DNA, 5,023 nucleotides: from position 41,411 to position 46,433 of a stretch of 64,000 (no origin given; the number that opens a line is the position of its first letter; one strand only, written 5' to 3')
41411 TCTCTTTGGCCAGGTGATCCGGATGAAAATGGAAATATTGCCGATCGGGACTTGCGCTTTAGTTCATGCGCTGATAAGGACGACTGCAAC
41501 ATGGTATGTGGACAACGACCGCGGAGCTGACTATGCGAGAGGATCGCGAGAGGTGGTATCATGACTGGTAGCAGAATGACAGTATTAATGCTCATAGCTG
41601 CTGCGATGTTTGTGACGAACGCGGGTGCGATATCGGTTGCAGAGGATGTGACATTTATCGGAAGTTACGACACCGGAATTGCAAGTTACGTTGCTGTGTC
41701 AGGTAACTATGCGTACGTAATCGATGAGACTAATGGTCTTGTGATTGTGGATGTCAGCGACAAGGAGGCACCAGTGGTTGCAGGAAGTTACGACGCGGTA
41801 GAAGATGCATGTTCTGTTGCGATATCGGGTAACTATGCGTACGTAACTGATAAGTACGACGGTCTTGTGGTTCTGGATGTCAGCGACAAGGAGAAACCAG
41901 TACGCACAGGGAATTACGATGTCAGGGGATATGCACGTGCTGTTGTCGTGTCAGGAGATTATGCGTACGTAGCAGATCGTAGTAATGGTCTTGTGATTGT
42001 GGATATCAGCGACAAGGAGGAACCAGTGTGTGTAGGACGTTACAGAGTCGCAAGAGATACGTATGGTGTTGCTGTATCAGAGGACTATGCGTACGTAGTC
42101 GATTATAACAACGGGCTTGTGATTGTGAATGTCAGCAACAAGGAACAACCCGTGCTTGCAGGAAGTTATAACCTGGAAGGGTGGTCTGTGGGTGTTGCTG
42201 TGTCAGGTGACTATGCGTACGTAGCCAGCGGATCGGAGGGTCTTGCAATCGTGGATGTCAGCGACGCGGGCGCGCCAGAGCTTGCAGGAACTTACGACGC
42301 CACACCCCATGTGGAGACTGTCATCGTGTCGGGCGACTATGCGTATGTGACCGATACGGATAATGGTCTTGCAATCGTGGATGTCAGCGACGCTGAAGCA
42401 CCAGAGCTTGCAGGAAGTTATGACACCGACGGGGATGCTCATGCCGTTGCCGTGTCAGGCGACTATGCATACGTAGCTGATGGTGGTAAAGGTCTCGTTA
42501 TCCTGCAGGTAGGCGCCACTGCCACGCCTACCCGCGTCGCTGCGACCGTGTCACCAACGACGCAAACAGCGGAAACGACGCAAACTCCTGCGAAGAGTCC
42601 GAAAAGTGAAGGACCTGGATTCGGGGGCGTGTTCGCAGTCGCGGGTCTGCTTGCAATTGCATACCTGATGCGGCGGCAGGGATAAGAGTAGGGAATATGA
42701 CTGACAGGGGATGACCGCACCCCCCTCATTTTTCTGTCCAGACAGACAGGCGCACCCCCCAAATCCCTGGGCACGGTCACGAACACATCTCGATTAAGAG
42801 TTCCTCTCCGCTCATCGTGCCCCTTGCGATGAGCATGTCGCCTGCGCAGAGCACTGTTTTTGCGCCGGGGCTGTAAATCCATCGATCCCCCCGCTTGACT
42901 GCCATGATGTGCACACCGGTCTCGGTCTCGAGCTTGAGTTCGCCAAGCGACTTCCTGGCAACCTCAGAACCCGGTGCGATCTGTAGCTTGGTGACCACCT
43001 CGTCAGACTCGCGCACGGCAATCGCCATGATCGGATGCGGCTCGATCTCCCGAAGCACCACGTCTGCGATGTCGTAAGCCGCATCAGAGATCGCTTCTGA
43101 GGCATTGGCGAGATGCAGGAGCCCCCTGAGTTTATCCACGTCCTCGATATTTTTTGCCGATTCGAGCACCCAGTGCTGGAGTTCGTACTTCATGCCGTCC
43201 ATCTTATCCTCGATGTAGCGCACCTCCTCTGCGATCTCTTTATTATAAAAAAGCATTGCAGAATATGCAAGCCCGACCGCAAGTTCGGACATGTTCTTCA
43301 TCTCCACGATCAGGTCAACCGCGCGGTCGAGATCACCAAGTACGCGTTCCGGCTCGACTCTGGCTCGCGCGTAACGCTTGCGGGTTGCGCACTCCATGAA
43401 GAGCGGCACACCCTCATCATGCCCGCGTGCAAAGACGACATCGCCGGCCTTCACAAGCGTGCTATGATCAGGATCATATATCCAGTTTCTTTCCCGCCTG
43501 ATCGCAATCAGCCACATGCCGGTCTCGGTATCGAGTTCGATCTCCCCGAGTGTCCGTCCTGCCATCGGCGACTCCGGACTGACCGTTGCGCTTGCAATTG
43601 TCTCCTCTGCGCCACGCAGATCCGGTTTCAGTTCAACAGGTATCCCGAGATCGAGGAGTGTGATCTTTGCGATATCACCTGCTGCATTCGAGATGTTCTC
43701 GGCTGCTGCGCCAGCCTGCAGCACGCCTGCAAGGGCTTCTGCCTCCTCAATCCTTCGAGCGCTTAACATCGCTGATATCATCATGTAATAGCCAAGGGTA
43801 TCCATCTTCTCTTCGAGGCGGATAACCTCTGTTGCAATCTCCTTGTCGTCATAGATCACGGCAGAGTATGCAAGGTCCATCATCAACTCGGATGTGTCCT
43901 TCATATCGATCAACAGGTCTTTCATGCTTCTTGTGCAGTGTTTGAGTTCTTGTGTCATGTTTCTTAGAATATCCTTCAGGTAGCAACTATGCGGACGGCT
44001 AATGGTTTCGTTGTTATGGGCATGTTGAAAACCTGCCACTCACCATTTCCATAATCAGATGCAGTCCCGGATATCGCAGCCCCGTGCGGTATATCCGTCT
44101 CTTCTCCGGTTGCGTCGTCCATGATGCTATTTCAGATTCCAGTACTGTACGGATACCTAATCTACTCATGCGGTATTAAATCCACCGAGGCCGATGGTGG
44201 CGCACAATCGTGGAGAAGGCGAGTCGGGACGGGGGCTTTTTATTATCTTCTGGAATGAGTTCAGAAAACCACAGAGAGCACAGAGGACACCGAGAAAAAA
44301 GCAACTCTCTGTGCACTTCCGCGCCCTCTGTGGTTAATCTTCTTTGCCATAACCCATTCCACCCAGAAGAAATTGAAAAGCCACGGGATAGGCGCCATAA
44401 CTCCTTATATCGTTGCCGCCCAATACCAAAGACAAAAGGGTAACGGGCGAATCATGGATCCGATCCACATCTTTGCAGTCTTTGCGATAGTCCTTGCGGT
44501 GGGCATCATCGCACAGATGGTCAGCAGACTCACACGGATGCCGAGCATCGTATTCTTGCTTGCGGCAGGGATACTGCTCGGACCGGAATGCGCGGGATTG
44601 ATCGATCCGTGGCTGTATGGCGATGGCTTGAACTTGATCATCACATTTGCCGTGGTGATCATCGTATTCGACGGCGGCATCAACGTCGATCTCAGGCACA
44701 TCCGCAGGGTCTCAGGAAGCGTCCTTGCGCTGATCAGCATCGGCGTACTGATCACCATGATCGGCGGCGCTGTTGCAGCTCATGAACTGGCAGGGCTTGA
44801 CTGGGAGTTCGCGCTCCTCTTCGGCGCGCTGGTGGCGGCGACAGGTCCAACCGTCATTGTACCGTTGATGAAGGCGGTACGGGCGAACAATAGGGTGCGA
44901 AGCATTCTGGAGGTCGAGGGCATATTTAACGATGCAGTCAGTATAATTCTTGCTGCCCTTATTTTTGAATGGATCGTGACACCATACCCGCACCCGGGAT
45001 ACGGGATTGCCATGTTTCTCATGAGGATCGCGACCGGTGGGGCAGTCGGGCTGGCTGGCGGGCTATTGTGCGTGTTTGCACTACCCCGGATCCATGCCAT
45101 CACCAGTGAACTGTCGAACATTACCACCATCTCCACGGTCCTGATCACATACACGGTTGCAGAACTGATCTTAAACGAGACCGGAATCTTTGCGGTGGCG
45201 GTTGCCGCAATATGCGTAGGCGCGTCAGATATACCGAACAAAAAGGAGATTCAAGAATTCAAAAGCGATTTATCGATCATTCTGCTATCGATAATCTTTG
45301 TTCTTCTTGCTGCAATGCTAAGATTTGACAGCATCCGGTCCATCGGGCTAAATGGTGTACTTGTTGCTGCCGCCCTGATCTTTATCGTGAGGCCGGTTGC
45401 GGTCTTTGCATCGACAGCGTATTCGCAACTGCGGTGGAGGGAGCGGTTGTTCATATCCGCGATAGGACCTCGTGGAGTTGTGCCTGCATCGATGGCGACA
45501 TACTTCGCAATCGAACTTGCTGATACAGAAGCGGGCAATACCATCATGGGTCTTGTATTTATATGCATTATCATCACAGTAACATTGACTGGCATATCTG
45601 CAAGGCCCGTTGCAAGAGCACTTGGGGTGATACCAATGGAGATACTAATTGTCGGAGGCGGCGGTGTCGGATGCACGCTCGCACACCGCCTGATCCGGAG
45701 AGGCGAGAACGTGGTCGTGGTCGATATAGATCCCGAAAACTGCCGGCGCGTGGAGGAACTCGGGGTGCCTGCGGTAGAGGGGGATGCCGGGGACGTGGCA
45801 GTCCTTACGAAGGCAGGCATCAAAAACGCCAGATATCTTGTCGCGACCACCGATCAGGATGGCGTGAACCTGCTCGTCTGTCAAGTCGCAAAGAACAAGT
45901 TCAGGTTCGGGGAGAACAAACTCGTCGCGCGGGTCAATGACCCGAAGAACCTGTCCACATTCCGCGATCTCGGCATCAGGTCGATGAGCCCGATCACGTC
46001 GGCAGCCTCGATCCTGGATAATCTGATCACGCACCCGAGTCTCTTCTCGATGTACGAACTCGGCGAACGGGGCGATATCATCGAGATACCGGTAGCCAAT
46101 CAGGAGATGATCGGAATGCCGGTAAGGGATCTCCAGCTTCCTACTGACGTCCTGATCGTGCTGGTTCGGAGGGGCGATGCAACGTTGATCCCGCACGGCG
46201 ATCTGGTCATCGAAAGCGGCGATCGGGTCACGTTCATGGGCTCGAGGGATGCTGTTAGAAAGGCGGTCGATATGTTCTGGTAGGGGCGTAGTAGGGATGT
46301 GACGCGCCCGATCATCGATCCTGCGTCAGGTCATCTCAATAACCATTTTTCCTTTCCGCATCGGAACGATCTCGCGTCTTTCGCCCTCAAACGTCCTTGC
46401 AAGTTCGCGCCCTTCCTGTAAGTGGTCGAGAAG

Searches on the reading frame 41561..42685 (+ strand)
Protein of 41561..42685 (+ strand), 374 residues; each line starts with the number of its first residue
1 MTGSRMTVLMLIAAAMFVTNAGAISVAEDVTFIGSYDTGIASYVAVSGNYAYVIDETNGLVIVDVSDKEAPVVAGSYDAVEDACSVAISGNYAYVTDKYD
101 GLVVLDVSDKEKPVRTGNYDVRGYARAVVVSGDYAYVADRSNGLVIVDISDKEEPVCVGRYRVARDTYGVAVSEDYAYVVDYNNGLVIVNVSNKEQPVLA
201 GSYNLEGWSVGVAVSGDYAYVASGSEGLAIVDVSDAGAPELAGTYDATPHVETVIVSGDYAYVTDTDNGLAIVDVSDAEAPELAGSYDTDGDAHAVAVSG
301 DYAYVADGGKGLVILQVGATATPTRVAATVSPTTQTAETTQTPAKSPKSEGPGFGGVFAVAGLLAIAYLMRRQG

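Call 17: search_protein_families(library=pfam, proteins=[window:41561-42685:+], max_evalue=0.01)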
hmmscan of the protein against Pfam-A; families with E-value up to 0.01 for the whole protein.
window:41561-42685:+ (374 aa): 6 families
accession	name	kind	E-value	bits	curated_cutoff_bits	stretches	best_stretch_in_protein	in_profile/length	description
PF08309.17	LVIVD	-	2.2e-91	299.4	20.2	7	123-162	2-41/42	LVIVD repeat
PF09826.15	Beta_propel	-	5.7e-10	39.1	22.4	0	270-306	92-128/495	Beta propeller domain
PF18204.6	PGF-CTERM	-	4.7e-08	33.2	18.8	1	352-373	2-23/23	PGF-CTERM motif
PF16819.11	DUF5074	-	6.5e-08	32.4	27.2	0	17-111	75-174/353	Domain of unknown function (DUF5074)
PF21544.3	PorZ_N_b_propeller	-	6.1e-06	27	27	0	212-274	84-142/154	TSS9, PorZ, N-terminal beta-propeller domain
PF13360.13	PQQ_2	-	0.00033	20.8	27.6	0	41-235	26-226/233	Outer membrane protein assembly factor BamB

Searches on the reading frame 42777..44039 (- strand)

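Call 17: search_protein_families(library=pfam, proteins=[window:42777-44039:-], max_evalue=0.01)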
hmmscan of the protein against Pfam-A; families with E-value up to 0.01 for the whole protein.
window:42777-44039:- (420 aa): 2 families
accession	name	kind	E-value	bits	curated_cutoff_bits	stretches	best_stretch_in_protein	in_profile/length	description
PF02080.26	TrkA_C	-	2.9e-26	91.6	27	2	149-215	2-67/71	TrkA-C domain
PF01895.24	PhoU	-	1.7e-16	60.8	23.5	2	244-327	1-88/89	PhoU domain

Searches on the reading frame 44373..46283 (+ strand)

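Call 17: search_protein_families(library=pfam, proteins=[window:44373-46283:+], max_evalue=0.01)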
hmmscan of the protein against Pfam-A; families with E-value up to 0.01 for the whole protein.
window:44373-46283:+ (636 aa): 16 families
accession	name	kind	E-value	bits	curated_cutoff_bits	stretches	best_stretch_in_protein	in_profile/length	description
PF00999.27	Na_H_Exchanger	-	5e-50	170.9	26.2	1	41-415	4-374/375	Sodium/hydrogen exchanger, transmembrane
PF02254.24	TrkA_N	-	9.9e-28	97.2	23.8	1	424-536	1-111/116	TrkA-N domain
PF02080.26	TrkA_C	-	1.5e-15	57.3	27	1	570-634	2-69/71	TrkA-C domain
PF13241.12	NAD_binding_7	-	2.5e-06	28.4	22.1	1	423-526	9-97/104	Putative NAD(P)-binding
PF01266.30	DAO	-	3.5e-05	23.9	27.9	1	424-451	2-29/353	FAD dependent oxidoreductase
PF02558.23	ApbA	-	5e-05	23.4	22.2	1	424-484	1-59/150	Ketopantoate reductase PanE/ApbA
PF03721.20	UDPG_MGDP_dh_N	-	0.00024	21.1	27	1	422-474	1-53/187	UDP-glucose/GDP-mannose dehydrogenase family, NAD binding domain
PF03435.24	Sacchrp_dh_NADP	-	0.0011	19.7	25.1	1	424-485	1-68/129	Saccharopine dehydrogenase NADP binding domain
PF00070.33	Pyr_redox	-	0.0013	19.6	22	0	424-457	2-35/82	Pyridine nucleotide-disulphide oxidoreductase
PF01262.27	AlaDh_PNT_C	-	0.002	18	23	1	418-469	25-77/214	Alanine dehydrogenase/PNT, C-terminal domain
PF03807.23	F420_oxidored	-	0.0025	18.8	21.6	1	424-474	2-55/94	NADP oxidoreductase coenzyme F420-dependent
PF13450.12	NAD_binding_8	-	0.0031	18.2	21.9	0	426-454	1-29/68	NAD(P)-binding Rossmann-like domain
PF00899.27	ThiF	-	0.005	16.5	28.1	0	423-453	22-53/238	ThiF family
PF01494.25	FAD_binding_3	-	0.0051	16.5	22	1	423-454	3-34/349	FAD binding domain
PF07992.20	Pyr_redox_2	-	0.0052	16.7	26.1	0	421-460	142-181/291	Pyridine nucleotide-disulphide oxidoreductase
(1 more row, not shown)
